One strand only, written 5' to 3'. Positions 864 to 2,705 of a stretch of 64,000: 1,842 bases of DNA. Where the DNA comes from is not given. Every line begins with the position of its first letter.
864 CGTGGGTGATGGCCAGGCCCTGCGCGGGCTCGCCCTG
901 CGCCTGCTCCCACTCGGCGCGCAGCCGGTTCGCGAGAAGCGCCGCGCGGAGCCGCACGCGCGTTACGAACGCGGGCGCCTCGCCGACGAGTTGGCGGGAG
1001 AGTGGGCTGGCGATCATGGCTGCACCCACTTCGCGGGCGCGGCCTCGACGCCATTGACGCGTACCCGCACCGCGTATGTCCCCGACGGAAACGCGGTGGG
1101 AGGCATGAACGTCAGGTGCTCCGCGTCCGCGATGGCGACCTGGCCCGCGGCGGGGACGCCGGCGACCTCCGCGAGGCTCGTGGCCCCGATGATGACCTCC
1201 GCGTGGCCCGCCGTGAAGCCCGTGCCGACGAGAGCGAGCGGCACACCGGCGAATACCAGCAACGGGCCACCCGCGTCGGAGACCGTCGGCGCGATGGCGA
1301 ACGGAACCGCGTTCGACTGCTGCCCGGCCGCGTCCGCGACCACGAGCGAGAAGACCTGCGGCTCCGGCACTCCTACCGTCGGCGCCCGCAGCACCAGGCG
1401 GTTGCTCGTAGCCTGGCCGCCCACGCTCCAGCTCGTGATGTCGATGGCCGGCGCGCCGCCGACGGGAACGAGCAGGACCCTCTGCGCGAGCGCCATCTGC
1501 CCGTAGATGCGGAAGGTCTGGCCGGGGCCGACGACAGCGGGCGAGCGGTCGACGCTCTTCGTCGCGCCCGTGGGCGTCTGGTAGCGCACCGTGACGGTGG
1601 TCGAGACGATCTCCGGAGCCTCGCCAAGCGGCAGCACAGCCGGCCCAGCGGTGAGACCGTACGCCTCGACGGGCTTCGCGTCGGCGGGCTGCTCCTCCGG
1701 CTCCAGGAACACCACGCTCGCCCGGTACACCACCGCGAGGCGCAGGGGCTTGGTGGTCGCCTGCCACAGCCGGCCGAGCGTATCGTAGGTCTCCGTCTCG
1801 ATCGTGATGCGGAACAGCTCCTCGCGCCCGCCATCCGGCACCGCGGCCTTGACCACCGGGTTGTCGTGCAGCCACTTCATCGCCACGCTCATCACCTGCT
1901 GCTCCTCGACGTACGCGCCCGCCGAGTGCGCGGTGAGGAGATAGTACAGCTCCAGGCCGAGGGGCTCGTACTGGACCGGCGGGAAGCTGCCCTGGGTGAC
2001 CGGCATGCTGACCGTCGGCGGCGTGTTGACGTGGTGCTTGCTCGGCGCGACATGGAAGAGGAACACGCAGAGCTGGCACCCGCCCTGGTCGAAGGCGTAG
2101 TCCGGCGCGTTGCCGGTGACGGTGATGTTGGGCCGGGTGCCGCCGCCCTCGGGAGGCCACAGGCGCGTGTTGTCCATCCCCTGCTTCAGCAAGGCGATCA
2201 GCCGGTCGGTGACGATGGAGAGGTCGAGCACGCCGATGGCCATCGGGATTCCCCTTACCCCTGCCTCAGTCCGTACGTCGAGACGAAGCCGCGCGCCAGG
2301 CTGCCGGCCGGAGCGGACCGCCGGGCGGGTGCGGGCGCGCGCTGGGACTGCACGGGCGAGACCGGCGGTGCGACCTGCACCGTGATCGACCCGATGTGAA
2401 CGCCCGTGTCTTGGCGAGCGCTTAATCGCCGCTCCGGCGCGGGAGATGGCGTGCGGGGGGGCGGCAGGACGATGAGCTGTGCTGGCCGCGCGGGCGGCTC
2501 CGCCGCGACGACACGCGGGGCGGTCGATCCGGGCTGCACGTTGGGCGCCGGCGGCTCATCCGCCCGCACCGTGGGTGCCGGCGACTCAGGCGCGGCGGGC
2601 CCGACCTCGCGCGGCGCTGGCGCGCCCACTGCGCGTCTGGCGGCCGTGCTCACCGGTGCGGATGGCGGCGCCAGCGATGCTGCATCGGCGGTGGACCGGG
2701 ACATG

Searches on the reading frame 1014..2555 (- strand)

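Call 15: search_protein_families(library=pfam, proteins=[window:1014-2555:-], max_evalue=0.001)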
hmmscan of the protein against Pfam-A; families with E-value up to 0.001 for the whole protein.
window:1014-2555:- (513 aa): 1 family
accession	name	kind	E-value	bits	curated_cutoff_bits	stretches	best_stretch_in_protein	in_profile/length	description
PF14065.11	Pvc16_N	-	5.7e-27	95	27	1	115-297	2-179/180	Pvc16 N-terminal domain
